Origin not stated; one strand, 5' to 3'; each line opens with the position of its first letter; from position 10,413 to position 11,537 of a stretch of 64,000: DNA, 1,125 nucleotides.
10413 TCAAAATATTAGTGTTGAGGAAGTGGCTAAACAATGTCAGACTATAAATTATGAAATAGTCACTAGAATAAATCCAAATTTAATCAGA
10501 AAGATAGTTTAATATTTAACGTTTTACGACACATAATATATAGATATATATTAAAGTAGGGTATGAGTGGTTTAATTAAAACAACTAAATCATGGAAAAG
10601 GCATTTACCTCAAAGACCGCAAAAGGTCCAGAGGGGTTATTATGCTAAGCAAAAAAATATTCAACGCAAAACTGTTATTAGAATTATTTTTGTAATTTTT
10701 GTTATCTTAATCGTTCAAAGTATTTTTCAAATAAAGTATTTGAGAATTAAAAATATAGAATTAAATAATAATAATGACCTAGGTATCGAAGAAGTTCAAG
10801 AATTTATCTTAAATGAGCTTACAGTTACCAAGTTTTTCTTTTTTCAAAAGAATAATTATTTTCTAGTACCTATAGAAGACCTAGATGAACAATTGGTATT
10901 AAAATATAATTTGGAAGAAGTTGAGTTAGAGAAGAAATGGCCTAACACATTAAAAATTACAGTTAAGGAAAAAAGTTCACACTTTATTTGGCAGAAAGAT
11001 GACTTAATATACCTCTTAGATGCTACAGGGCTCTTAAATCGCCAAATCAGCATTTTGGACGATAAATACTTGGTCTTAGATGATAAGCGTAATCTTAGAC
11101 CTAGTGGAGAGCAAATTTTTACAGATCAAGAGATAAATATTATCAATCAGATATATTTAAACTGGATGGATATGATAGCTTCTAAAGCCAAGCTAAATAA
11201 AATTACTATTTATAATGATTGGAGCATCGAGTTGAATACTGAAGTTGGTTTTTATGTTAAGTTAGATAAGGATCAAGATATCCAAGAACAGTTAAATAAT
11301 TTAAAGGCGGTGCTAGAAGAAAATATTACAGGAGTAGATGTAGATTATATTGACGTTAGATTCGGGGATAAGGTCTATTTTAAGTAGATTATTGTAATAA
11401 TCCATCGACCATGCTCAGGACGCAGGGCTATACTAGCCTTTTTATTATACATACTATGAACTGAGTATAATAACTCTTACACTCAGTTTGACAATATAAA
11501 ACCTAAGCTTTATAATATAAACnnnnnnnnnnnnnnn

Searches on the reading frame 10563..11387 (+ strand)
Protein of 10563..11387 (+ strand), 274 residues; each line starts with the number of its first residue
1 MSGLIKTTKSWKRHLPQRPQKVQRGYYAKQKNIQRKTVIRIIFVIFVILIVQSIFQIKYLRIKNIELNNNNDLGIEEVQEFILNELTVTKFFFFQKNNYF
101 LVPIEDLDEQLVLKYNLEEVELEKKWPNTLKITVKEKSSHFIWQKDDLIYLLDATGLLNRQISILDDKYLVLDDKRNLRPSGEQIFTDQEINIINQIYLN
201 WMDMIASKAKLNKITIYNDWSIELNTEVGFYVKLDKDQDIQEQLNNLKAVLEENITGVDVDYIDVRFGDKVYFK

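Call 35: find_encoding_contigs(protein=window:10563-11387:+, flank=10000, max_places=1)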
Protein window:10563-11387:+ (274 aa): 24 contigs read that carry it; 1 place shown.
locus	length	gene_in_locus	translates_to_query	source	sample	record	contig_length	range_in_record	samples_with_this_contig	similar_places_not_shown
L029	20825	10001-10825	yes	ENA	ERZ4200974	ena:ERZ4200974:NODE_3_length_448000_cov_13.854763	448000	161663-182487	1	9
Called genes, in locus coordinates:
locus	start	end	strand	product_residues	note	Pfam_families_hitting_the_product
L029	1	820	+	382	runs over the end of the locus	PF00534:Glycos_transf_1, PF13692:Glyco_trans_1_4, PF13524:Glyco_trans_1_2 (weak)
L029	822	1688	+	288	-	PF00535:Glycos_transf_2, PF10111:Glyco_tranf_2_2 (weak), PF13641:Glyco_tranf_2_3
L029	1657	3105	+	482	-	PF04932:Wzy_C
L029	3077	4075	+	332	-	PF00535:Glycos_transf_2, PF13641:Glyco_tranf_2_3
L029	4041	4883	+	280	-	PF00535:Glycos_transf_2, PF13641:Glyco_tranf_2_3, PF13632:Glyco_trans_2_3 (weak)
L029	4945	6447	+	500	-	PF01336:tRNA_anti-codon, PF00152:tRNA-synt_2, PF01409:tRNA-synt_2d (faint)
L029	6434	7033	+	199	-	PF01725:Ham1p_like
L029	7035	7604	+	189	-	PF00160:Pro_isomerase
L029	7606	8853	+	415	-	PF02403:Seryl_tRNA_N, PF00587:tRNA-synt_2b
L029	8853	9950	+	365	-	PF01168:Ala_racemase_N, PF00842:Ala_racemase_C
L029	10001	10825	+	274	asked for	PF03799:FtsQ_DivIB_C (weak)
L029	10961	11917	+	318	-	PF13102:Phage_int_SAM_5 (weak), PF02899:Phage_int_SAM_1, PF00589:Phage_integrase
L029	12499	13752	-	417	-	PF01551:Peptidase_M23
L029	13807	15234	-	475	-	PF00749:tRNA-synt_1c, PF19269:Anticodon_2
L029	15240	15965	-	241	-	PF03808:Glyco_tran_WecG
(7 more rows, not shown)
